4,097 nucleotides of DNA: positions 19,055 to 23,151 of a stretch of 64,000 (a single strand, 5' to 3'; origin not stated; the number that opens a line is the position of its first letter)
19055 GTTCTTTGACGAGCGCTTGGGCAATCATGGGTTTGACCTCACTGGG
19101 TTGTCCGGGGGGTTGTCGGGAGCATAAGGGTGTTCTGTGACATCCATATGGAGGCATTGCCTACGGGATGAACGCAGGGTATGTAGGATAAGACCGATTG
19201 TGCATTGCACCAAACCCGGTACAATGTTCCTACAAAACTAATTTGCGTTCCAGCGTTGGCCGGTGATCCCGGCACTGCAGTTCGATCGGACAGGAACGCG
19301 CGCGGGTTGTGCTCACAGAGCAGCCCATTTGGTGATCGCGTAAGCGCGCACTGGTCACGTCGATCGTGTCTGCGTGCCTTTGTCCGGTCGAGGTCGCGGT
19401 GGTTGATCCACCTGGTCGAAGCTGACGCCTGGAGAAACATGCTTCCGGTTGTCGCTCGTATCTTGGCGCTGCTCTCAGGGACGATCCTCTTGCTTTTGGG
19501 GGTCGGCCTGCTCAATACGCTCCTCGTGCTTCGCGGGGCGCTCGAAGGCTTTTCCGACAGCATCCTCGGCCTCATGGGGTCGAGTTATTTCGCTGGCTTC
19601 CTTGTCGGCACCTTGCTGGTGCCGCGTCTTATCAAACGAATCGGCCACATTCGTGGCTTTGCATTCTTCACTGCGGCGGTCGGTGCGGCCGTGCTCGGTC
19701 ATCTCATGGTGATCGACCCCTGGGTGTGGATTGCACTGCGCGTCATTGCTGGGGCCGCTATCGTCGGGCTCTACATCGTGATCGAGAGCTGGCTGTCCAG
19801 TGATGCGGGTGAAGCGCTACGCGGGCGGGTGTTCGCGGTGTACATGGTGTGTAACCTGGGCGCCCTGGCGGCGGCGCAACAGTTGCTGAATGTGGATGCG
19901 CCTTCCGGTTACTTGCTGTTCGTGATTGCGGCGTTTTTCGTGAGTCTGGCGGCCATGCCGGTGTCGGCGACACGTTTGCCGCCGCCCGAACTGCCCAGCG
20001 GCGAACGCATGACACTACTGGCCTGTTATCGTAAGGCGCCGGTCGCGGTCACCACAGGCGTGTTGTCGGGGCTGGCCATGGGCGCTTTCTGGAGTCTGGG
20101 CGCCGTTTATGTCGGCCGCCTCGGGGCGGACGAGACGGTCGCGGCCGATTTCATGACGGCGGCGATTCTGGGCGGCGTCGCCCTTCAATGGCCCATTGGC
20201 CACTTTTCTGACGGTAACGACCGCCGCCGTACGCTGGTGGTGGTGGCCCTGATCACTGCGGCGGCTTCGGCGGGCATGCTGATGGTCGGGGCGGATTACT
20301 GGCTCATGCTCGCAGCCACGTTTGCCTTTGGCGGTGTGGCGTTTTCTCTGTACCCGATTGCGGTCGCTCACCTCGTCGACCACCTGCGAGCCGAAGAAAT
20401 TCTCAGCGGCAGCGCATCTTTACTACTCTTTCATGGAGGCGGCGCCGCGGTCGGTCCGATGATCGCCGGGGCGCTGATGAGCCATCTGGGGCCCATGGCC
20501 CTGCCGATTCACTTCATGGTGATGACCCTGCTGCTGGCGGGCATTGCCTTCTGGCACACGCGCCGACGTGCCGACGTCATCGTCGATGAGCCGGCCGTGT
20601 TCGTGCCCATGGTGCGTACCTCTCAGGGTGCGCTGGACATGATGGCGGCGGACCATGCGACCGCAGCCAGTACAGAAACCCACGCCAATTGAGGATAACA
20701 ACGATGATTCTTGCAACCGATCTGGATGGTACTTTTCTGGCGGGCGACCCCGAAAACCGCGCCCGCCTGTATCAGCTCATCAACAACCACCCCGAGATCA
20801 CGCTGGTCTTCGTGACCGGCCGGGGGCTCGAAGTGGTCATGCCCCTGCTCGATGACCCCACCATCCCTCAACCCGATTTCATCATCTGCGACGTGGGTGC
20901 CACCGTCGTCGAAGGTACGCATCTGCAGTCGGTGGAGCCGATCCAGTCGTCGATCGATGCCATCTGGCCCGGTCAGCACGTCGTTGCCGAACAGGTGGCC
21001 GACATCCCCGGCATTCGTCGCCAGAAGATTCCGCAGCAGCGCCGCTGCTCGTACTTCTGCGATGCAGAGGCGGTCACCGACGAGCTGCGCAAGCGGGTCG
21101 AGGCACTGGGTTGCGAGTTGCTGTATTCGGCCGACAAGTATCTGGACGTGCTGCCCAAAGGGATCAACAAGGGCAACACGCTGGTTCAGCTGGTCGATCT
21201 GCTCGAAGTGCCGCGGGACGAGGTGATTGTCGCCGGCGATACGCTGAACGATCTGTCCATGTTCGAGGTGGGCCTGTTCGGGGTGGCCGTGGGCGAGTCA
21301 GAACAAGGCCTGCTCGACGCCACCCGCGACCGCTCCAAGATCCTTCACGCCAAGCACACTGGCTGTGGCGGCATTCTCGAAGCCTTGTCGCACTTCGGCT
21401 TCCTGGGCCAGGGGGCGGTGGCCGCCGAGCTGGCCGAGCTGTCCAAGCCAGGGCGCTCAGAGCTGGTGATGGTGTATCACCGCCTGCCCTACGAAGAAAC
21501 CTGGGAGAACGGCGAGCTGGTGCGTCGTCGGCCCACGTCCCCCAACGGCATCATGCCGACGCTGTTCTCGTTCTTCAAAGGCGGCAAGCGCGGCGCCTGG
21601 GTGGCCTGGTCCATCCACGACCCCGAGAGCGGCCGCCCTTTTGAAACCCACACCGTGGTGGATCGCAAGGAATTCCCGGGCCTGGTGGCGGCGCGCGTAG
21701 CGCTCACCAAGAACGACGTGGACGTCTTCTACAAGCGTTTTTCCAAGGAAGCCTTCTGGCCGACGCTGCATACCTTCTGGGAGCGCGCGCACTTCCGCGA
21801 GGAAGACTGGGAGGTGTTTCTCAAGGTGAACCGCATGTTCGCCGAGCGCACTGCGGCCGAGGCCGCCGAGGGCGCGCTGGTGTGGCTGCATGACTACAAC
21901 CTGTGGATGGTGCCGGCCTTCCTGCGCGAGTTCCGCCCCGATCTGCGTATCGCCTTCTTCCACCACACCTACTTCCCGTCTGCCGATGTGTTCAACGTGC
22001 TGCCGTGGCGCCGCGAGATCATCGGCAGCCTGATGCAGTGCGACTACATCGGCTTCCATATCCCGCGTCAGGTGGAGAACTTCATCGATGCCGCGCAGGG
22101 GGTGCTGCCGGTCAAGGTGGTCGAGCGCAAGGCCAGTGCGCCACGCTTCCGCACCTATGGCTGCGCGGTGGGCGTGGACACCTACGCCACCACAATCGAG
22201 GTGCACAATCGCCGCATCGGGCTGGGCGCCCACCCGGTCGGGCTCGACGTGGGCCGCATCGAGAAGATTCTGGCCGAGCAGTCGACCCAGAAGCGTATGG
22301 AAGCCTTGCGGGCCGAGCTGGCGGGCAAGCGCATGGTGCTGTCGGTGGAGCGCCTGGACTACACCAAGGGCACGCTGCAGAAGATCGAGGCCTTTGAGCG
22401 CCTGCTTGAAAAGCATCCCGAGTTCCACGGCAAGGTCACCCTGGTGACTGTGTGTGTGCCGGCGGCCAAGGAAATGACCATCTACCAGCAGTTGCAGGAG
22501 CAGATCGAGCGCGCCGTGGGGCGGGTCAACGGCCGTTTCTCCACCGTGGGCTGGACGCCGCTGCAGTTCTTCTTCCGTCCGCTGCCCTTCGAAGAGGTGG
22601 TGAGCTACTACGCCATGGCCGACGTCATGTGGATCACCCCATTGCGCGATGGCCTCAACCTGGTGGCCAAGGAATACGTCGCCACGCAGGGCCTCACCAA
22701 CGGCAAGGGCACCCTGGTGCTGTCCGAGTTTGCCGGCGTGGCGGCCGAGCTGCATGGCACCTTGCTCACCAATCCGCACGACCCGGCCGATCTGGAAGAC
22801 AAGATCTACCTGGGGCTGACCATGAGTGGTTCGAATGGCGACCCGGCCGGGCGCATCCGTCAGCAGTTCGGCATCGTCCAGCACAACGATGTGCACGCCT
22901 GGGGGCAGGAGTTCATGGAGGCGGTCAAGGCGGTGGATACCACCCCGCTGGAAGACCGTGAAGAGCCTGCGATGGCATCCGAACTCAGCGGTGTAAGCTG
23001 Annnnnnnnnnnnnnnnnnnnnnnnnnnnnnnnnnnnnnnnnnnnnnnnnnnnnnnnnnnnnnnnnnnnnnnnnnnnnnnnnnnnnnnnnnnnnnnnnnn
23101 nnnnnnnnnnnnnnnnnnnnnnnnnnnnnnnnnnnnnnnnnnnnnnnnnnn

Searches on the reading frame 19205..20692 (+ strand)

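Call 78: search_protein_families(library=pfam, proteins=[window:19205-20692:+], max_evalue=0.00001)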
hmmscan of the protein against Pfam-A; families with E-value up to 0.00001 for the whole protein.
window:19205-20692:+ (495 aa): 2 families
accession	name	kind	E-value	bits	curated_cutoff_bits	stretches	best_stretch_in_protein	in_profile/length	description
PF07690.21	MFS_1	-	3.3e-20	72.7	33.4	2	284-455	4-176/347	Major Facilitator Superfamily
PF05977.19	MFS_3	-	8.5e-07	28.2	27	0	318-462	52-201/524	Transmembrane secretion effector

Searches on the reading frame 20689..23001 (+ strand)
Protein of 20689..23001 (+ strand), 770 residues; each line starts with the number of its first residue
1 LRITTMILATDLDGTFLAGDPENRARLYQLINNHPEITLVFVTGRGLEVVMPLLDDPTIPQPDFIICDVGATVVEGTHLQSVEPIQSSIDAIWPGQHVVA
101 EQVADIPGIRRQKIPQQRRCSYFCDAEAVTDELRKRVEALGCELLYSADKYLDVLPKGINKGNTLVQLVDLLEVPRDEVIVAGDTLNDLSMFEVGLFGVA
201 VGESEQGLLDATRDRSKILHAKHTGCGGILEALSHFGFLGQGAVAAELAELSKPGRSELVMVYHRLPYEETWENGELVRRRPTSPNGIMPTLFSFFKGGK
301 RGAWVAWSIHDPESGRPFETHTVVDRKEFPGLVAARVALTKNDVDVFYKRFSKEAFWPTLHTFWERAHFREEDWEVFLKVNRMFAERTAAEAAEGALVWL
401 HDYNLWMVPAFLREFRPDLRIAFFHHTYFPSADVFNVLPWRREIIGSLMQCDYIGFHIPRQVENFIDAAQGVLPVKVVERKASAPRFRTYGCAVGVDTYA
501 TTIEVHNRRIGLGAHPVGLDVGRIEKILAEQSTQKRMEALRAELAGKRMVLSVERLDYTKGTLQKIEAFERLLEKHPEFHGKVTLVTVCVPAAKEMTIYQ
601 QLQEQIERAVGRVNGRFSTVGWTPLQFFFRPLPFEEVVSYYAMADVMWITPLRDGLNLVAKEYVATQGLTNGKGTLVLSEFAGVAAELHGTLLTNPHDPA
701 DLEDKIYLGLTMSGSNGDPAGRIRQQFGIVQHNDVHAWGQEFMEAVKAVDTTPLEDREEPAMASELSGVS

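Call 79: search_protein_families(library=pfam, proteins=[window:20689-23001:+], max_evalue=0.00001)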
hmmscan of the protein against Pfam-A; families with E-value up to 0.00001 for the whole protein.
window:20689-23001:+ (770 aa): 3 families
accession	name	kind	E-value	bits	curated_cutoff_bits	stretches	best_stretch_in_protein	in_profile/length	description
PF00982.27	Glyco_transf_20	-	2.6e-126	422.6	32.5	1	258-747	2-472/473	Glycosyltransferase family 20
PF05116.19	S6PP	-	3e-58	197.8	20.3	1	6-238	3-247/247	Sucrose-6F-phosphate phosphohydrolase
PF08282.18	Hydrolase_3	-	7.7e-20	72.1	20.9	1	123-211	147-238/255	haloacid dehalogenase-like hydrolase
